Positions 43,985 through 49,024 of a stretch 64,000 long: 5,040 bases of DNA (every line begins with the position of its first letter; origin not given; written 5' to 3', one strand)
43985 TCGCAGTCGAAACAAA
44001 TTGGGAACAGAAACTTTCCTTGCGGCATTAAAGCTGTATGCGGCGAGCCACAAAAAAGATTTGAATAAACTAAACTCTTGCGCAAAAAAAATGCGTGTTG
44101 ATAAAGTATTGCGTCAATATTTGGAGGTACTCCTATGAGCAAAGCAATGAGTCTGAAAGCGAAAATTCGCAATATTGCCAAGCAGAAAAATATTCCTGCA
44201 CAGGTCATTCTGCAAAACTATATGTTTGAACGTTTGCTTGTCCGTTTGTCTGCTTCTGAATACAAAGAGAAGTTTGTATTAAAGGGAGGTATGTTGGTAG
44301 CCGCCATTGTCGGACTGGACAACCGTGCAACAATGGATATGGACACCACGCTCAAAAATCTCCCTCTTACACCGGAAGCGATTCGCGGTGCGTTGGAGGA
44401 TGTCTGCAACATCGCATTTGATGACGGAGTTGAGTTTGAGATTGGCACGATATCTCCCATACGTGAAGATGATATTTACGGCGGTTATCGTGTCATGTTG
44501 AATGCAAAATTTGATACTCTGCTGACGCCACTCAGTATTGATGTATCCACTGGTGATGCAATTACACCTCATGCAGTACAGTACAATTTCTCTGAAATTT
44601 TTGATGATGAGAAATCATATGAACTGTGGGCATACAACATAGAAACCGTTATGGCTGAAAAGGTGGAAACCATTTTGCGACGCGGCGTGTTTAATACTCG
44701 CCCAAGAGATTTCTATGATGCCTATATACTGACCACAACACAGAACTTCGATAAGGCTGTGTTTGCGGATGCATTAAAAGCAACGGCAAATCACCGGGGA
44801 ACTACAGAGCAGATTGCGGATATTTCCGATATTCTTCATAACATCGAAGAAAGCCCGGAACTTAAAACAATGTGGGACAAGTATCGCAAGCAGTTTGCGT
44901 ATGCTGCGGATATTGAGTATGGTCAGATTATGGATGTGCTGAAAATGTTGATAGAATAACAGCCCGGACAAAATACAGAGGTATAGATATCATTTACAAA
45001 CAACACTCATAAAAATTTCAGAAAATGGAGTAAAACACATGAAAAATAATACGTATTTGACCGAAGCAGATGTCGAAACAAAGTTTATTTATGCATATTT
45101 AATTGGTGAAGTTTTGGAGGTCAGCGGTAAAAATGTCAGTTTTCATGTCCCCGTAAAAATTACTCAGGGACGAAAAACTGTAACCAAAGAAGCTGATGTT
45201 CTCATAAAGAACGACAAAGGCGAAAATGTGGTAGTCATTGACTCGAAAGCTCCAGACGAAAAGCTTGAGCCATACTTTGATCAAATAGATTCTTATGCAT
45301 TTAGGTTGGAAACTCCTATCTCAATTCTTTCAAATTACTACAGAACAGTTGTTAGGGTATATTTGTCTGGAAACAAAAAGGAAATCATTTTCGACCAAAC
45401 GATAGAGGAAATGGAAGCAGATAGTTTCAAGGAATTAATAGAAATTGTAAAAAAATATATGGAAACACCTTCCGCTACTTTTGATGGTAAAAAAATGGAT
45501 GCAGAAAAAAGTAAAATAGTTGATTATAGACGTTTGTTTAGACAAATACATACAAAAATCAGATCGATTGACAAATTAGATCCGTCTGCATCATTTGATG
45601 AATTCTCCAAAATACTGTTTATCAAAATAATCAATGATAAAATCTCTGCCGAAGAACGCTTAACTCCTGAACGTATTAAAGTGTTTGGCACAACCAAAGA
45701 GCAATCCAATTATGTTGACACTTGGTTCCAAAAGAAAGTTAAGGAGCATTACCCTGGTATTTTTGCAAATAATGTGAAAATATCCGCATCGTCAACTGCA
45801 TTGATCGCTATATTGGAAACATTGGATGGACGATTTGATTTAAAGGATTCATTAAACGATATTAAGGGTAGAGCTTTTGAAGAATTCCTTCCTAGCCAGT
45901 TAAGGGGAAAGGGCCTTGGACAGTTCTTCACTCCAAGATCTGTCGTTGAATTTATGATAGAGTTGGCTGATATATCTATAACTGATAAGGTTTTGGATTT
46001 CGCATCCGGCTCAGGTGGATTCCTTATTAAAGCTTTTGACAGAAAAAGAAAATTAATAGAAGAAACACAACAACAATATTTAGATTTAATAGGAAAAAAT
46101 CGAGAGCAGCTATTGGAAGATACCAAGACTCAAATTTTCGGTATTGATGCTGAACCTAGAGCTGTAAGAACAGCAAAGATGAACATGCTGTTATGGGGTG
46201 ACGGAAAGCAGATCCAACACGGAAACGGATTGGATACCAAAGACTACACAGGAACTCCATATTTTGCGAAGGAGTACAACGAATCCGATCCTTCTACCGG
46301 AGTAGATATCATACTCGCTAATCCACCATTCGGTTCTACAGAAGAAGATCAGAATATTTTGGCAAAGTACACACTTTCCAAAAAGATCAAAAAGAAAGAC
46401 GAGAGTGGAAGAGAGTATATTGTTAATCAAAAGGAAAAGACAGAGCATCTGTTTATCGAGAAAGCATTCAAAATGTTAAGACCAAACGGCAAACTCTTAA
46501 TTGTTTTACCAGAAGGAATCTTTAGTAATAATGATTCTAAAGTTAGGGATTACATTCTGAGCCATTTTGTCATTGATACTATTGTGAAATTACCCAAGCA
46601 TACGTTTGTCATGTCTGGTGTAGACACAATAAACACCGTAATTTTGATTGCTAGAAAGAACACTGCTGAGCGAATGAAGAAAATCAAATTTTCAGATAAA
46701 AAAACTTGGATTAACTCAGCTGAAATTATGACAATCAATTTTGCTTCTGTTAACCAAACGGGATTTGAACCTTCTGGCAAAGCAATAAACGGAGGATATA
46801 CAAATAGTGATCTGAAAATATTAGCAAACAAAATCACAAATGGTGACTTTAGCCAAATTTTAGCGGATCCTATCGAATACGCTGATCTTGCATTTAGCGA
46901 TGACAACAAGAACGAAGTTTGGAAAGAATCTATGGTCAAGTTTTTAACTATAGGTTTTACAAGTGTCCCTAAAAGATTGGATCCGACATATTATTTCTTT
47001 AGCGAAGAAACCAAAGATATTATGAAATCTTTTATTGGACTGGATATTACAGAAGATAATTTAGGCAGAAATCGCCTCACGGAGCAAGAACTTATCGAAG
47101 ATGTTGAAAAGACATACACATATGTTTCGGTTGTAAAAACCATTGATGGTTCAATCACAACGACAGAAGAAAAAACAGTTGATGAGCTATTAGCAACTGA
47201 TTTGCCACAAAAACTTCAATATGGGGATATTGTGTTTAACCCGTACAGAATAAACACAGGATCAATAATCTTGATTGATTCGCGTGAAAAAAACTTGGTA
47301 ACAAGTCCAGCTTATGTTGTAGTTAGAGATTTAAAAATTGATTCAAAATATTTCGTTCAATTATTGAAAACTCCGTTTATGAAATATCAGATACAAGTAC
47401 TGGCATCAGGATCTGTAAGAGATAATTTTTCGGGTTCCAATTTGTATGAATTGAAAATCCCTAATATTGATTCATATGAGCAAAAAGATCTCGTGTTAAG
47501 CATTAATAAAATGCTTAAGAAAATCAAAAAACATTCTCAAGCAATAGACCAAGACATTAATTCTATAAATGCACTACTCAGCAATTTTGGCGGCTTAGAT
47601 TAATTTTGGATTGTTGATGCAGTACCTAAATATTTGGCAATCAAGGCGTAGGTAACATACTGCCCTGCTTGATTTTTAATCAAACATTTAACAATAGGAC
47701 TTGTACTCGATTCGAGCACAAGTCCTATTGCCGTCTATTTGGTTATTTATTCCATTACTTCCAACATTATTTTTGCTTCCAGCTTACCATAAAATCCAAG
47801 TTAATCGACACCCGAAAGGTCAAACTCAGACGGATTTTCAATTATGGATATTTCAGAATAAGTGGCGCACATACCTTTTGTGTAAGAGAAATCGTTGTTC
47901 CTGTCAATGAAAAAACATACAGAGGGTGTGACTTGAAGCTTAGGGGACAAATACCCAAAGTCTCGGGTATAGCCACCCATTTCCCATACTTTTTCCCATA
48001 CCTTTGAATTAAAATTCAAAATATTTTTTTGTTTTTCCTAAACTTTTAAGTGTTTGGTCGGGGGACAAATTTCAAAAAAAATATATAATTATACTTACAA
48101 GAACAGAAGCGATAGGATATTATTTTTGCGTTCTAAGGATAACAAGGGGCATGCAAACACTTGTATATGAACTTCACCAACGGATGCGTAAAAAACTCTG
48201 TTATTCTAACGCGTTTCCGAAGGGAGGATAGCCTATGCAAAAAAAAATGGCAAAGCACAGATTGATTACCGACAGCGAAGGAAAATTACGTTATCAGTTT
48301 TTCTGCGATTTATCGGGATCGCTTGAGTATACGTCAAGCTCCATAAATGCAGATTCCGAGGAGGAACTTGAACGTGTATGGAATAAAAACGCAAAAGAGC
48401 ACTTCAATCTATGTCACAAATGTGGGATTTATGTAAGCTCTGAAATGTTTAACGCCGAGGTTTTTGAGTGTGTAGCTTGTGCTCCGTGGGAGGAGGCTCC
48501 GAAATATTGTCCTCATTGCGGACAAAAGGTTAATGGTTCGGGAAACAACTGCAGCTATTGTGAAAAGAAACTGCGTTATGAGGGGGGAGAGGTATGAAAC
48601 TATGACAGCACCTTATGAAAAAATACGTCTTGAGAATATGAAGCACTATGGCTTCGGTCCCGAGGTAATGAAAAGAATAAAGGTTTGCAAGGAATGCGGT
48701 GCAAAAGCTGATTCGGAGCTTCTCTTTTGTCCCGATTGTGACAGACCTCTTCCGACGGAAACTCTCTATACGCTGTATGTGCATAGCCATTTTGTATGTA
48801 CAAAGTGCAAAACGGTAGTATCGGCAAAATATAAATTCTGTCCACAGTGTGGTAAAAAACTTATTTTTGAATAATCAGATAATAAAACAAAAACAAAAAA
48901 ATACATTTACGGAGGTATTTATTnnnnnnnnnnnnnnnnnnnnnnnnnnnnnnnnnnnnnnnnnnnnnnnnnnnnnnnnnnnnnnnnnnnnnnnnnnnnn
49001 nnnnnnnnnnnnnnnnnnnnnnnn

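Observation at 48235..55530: Nine-gene operon of zinc-ribbon proteins, a TPM-domain membrane protein and lipoproteins of unknown function, directly downstream of the defence genes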

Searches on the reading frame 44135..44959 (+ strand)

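Call 7: search_protein_families(library=pfam, proteins=[window:44135-44959:+], max_evalue=0.001)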
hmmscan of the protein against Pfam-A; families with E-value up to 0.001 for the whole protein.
window:44135-44959:+ (274 aa): 1 family
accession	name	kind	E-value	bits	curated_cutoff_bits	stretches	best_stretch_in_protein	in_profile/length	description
PF08843.17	AbiEii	-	9.3e-44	150.6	22.5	1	33-259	1-228/238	Nucleotidyl transferase AbiEii toxin, Type IV TA system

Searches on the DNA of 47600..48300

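Call 81: search_rna_families(source=window, start=47600, end=48300, threshold=evalue, max_evalue=1)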
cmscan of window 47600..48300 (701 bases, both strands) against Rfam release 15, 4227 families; matches with E-value up to 1: 3.
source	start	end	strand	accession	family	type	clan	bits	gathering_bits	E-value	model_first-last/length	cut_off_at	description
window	47895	48051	-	RF02374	YenS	Gene; sRNA;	-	16.3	80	0.46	1-169/169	no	Yersinia YenS sRNA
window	47634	47796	-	RF01402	STnc150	Gene; sRNA;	-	15.5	60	0.71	1-267/267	no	STnc150 Hfq binding RNA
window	47693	47835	-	RF01822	RsaJ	Gene; sRNA;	-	14.6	100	0.63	1-287/287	no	RNA Staph. aureus A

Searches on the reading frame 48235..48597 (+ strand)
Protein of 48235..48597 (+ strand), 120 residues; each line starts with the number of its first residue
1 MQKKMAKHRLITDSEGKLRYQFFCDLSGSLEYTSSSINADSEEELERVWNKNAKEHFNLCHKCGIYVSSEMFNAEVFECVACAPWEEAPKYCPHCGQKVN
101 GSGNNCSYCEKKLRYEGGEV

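Call 3: search_protein_families(library=pfam, proteins=[window:48235-48597:+], max_evalue=1)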
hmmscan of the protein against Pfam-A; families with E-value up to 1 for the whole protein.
window:48235-48597:+ (120 aa): 16 families
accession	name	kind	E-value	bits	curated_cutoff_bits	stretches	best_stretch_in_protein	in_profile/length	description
PF12773.13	DZR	-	0.00067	20.2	27.3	1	52-110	7-45/45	Double zinc ribbon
PF13248.11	Zn_ribbon_3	-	0.00093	19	27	1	90-113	3-26/26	zinc-ribbon domain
PF18912.6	DZR_2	-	0.003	17.8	27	1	89-114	7-32/56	Double zinc ribbon domain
PF23455.1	DUF7129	-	0.0091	16.2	30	1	75-99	10-37/45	Domain of unknown function (DUF7129)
PF24461.1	DUF7576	-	0.018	15.3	27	0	86-102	15-30/60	Family of unknown function (DUF7576)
PF05876.18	GpA_ATPase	-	0.046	13.8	25.6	1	34-99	170-233/247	Phage terminase large subunit gpA, ATPase domain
PF24455.1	DUF7571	-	0.063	14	27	1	54-107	28-81/89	Family of unknown function (DUF7571)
PF24333.1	DUF7501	-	0.078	13.6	27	0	87-103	8-24/58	Family of unknown function (DUF7501)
PF13240.11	Zn_Ribbon_1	-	0.098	12.9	25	0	91-109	1-19/23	zinc-ribbon domain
PF17032.10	Zn_ribbon_15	-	0.12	13.6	28.9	1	48-109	28-72/73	zinc-ribbon family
PF12760.12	Zn_ribbon_IS1595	-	0.14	12.6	25.4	1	52-82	18-43/46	Transposase zinc-ribbon domain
PF07191.17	Zn_ribbon_6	-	0.17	12.4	25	1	59-101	2-41/67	Double zinc ribbon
PF24460.1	DUF7575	-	0.18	11.7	28.5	1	90-109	4-23/28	Domain of unknown function (DUF7575)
PF22601.2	RIM2a_ZnF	-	0.21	12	27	1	100-113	11-24/52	RIM2-alpha zinc finger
PF14803.11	Zn_ribbon_Nudix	-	0.22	11.9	25.6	1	90-99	1-10/34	Nudix N-terminal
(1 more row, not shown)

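Call 4: search_protein_families(library=ncbifam, proteins=[window:48235-48597:+], max_evalue=1)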
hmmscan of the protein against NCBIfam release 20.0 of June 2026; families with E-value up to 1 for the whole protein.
window:48235-48597:+ (120 aa): 8 families
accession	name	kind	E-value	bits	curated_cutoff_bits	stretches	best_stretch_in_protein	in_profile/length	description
NF049953.1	ribbon_DG_selen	exception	0.041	13.8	130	1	89-113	5-29/172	zinc ribbon-containing (seleno)protein DG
NF041911.1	HVO_0649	equivalog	0.094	12.6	70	0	86-116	19-49/65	HVO_0649 family zinc finger protein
TIGR00257.1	IMPACT_YIGZ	hypoth_equivalog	0.16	11.4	167.95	1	38-70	29-61/205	YigZ family protein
NF053815.1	teico_TcaA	equivalog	0.24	10.1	550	1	90-116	2-28/463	membrane-associated protein TcaA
NF033497.1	rubre_like_arch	subfamily_domain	0.32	10.8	32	0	77-97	1-24/34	rubrerythrin-like domain-containing protein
NF041913.1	HVO_2142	equivalog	0.36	10.8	90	1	87-103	9-25/48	HVO_2142 family zinc finger protein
NF052237.1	biotin_BsaP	equivalog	0.67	10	39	1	60-98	2-35/53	biotin synthase auxiliary protein BsaP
NF004067.0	PRK05580.1-4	equivalog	0.7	8.2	763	1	59-113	449-503/737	primosomal protein N'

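Call 6: search_protein_families(library=padloc, proteins=[window:48235-48597:+], max_evalue=0.1)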
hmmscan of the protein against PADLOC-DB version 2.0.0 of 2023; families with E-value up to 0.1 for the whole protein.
window:48235-48597:+ (120 aa): 0 families

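Call 64: search_protein_families(library=phrogs, proteins=[window:48235-48597:+], max_evalue=0.01)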
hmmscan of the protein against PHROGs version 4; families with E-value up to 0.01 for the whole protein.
window:48235-48597:+ (120 aa): 1 family
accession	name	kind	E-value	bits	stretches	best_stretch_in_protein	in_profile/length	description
phrog_30559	-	unknown function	0.00021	22.3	1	16-114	30-127/154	-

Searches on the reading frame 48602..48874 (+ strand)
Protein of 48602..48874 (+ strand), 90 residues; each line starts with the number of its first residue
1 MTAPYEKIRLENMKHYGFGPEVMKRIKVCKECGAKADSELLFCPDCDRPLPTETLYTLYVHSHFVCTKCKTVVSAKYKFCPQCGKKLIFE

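Call 3: search_protein_families(library=pfam, proteins=[window:48602-48874:+], max_evalue=1)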
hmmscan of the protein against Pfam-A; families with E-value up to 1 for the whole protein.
window:48602-48874:+ (90 aa): 39 families (the best 25 are shown)
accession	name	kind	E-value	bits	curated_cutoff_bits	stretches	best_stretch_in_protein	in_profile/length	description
PF12773.13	DZR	-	3.8e-11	43.4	27.3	1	29-84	1-45/45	Double zinc ribbon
PF17032.10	Zn_ribbon_15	-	2.6e-09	38.2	28.9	2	64-84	53-73/73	zinc-ribbon family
PF13248.11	Zn_ribbon_3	-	4.3e-08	32.8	27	2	63-87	2-26/26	zinc-ribbon domain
PF13240.11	Zn_Ribbon_1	-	1.9e-06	27.9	25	2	66-87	2-23/23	zinc-ribbon domain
PF07191.17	Zn_ribbon_6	-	1.7e-05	25.1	25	1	43-87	3-39/67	Double zinc ribbon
PF24463.1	DUF7577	-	2e-05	24.6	28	2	65-87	4-26/27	Domain of unknown function (DUF7577)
PF18912.6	DZR_2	-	9.8e-05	22.5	27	2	63-87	21-46/56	Double zinc ribbon domain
PF23455.1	DUF7129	-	0.00013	22.1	30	2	29-48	14-35/45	Domain of unknown function (DUF7129)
PF14803.11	Zn_ribbon_Nudix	-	0.00046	20.5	25.6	1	78-87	1-10/34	Nudix N-terminal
PF24460.1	DUF7575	-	0.00086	19.1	28.5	1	28-50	5-27/28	Domain of unknown function (DUF7575)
PF18439.7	zf_UBZ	-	0.0042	17.1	25.6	0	78-87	3-12/32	Ubiquitin-Binding Zinc Finger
PF10571.15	UPF0547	-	0.012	16.2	29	1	43-52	3-12/26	Uncharacterised protein family UPF0547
PF07282.18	Cas12f1-like_TNB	-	0.016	15.8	26.3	0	43-73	31-50/60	Cas12f1-like, TNB domain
PF09297.16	Zn_ribbon_NUD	-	0.019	15.1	24.8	1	76-87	2-13/32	NADH pyrophosphatase zinc ribbon domain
PF18551.6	TackOD1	-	0.027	14.5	32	1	20-87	66-134/188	Thaumarchaeal output domain 1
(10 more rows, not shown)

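Call 4: search_protein_families(library=ncbifam, proteins=[window:48602-48874:+], max_evalue=1)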
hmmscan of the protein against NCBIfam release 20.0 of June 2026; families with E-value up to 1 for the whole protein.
window:48602-48874:+ (90 aa): 21 families
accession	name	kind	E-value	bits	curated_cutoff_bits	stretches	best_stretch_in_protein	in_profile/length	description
NF006358.0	PRK08579.1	equivalog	0.00021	19.6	585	1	6-86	515-590/624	anaerobic ribonucleoside triphosphate reductase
NF049953.1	ribbon_DG_selen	exception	0.00025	21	130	2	62-85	146-169/172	zinc ribbon-containing (seleno)protein DG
NF005651.0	PRK07418.1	subfamily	0.00064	18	942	1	63-87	593-617/617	acetolactate synthase large subunit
NF033497.1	rubre_like_arch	subfamily_domain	0.00068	19.3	32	1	65-85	2-24/34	rubrerythrin-like domain-containing protein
NF009413.0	PRK12775.1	equivalog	0.0072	14.1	1895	1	31-87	787-848/1006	putative trifunctional 2-polyprenylphenol hydroxylase/glutamate synthase subunit beta/ferritin domain-containing protein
NF041909.1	HVO_2753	equivalog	0.015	15.2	80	1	20-47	30-55/59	HVO_2753 family zinc finger protein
NF041664.1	RNAP_arch_Epp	equivalog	0.015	15.2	50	1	65-86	2-21/57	transcription elongation factor subunit Spt4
NF008616.0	PRK11595.1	equivalog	0.02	14.4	304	1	57-84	14-41/227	DNA utilization protein GntX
NF003161.0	PRK04136.1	equivalog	0.12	11.9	54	0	26-36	14-24/49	50S ribosomal protein L40e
NF045510.1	4Cys_prefix_kin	domain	0.14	12.4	24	0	44-87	5-26/26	4-Cys prefix domain-containing protein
NF011481.0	PRK14890.1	equivalog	0.14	12.2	61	1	63-88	9-38/61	putative Zn-ribbon RNA-binding protein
NF041913.1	HVO_2142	equivalog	0.14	12.1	90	1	76-89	10-23/48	HVO_2142 family zinc finger protein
NF041912.1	HVO_0758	equivalog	0.18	11.7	70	0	20-35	36-51/55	HVO_0758 family zinc finger protein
TIGR00100.1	hypA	equivalog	0.24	11.5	88.1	1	61-86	68-96/116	hydrogenase maturation nickel metallochaperone HypA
TIGR02419.1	C4_traR_proteo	subfamily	0.49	11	59.7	0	36-70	29-60/64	phage/conjugal plasmid C-4 type zinc finger protein, TraR family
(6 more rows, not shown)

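Call 6: search_protein_families(library=padloc, proteins=[window:48602-48874:+], max_evalue=0.1)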
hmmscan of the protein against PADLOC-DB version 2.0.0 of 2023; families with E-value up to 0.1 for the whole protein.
window:48602-48874:+ (90 aa): 1 family
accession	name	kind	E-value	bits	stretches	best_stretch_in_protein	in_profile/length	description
PDLC03582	REase_II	-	0.00043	17.4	2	61-87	128-154/521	Type II restriction enzyme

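Call 64: search_protein_families(library=phrogs, proteins=[window:48602-48874:+], max_evalue=0.01)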
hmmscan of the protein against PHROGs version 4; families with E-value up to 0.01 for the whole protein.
window:48602-48874:+ (90 aa): 11 families
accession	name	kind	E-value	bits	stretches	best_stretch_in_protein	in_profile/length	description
phrog_10714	-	unknown function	3e-07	31.7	1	62-87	72-99/109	-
phrog_6586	-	unknown function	6.8e-05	23.7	0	65-88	5-28/129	-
phrog_2546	-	unknown function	0.00011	23.5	0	65-87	2-24/180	-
phrog_16989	-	moron, auxiliary metabolic gene and host takeover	0.0019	19.2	0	65-85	8-28/122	membrane protein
phrog_38187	-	unknown function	0.0028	18.8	0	26-57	3-35/144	-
phrog_38469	-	unknown function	0.0029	18.4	0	64-86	214-236/272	-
phrog_10292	-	unknown function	0.0049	17.8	0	64-86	4-26/136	-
phrog_32271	-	unknown function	0.0054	17.5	0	26-55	3-34/71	-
phrog_9700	-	unknown function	0.0065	16.4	0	63-87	6-30/483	-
phrog_16447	-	unknown function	0.0076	17.1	0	24-54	25-52/160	-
phrog_6422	-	moron, auxiliary metabolic gene and host takeover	0.0098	17.3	0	62-86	15-39/120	Lar-like restriction alleviation protein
